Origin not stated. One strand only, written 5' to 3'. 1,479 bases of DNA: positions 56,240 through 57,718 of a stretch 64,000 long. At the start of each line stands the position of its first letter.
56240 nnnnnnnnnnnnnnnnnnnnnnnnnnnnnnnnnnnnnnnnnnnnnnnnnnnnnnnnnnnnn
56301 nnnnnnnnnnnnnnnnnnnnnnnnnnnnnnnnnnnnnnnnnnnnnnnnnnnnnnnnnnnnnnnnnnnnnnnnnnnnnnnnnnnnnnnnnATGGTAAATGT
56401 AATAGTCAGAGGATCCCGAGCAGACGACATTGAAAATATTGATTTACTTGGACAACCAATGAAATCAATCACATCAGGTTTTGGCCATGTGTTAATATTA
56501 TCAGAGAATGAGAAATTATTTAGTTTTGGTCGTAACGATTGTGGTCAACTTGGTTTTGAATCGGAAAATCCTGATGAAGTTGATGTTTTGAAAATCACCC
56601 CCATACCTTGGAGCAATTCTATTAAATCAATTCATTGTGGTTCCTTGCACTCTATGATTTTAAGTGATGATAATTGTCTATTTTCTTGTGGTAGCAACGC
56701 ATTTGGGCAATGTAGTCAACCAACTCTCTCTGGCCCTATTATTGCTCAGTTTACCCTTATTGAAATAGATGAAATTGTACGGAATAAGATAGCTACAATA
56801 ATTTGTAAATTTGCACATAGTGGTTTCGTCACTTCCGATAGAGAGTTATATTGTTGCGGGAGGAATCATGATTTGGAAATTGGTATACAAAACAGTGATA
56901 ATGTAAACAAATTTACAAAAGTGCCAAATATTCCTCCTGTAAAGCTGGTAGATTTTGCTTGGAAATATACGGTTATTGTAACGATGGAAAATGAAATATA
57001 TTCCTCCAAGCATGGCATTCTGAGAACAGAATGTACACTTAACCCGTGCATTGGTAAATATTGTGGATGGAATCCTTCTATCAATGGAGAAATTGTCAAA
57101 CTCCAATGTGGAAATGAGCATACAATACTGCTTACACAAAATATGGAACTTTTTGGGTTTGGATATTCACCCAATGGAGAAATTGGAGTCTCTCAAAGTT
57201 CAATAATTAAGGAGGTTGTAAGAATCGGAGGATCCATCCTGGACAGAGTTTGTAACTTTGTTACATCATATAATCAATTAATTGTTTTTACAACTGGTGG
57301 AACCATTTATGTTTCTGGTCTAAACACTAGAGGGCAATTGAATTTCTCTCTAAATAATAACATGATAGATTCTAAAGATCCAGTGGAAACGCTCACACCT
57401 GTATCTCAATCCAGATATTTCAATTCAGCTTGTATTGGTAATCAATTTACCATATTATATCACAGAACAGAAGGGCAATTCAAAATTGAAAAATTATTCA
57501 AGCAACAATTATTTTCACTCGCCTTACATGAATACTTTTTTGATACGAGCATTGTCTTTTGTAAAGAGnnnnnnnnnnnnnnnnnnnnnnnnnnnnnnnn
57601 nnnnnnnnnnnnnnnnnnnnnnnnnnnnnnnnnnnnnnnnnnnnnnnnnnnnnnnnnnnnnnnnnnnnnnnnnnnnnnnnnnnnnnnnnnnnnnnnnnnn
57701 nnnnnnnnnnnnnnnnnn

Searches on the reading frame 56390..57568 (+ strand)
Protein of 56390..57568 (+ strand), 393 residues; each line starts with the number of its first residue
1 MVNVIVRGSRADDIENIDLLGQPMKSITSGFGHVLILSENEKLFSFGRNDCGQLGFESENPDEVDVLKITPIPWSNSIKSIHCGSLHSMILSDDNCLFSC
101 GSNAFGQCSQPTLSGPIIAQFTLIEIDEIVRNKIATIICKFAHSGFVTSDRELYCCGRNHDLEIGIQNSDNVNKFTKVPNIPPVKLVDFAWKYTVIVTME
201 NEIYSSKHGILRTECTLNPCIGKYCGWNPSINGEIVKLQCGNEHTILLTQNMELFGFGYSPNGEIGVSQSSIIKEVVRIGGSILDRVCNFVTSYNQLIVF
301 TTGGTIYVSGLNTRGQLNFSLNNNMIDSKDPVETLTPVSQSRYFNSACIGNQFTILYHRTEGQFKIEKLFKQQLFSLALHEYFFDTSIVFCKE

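Call 13: search_protein_families(library=pfam, proteins=[window:56390-57568:+], max_evalue=0.001)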
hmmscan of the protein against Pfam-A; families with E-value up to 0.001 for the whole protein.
window:56390-57568:+ (393 aa): 4 families
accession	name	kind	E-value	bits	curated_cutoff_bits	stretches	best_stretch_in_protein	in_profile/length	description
PF25390.1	WD40_RLD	-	1.6e-44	153.1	150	2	22-205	142-321/363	RCC1-like domain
PF13540.12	RCC1_2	-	8.2e-31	105.4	22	2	78-107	1-30/30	Regulator of chromosome condensation (RCC1) repeat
PF00415.24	RCC1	-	2e-17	63.9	21.7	1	42-91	3-50/50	Regulator of chromosome condensation (RCC1) repeat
PF25384.1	Alsin_RLD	-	1.3e-07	31.7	100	0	252-358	242-347/405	Alsin RCC1-like domain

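Call 43: find_homologous_proteins(query=window:56390-57568:+, max_evalue=1e-20)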
Query window:56390-57568:+ (393 aa): 3 proteins with E <= 1e-20 among 2553 candidates.
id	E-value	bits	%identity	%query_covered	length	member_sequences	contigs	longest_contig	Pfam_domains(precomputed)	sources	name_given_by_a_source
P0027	4.9e-267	903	100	100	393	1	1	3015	PF00415.25,PF13540.13,PF25384.2,PF25390.2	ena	-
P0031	1.5e-76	276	38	96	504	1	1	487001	PF00415.25,PF13540.13,PF25390.2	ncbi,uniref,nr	ncbi:hypothetical protein C9374_008546 [Naegleria lovaniensis]|uniref:Uncharacterized protein n=1 Ta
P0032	5.6e-25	106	29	47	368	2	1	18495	PF00415.25,PF13540.13,PF25384.2,PF25390.2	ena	-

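Call 45: find_encoding_contigs(protein=P0031, flank=10000, max_places=2)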
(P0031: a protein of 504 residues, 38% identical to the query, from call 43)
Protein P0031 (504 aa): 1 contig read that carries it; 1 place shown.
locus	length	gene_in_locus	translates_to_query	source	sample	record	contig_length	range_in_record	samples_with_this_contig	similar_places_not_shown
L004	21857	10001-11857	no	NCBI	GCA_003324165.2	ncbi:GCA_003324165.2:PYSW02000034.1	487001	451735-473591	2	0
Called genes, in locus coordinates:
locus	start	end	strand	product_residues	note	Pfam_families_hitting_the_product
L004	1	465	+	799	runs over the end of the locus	PF02415:Chlam_PMP (faint), PF00069:Pkinase, PF07714:PK_Tyr_Ser-Thr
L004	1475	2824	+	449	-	PF02042:RWP-RK (weak)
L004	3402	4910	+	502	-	-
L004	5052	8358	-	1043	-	PF21315:FAN1_HTH, PF21170:FAN1_TPR (weak), PF08774:VRR_NUC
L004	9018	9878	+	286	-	PF00169:PH, PF15409:PH_8 (faint)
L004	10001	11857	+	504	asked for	PF25390:WD40_RLD, PF00415:RCC1 (faint), PF13540:RCC1_2, PF25390:WD40_RLD, PF13540:RCC1_2 (weak)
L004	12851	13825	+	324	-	-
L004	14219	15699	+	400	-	PF06839:Zn_ribbon_GRF, PF03167:UDG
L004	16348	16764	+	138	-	-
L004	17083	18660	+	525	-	-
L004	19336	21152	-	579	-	-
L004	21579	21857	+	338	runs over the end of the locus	-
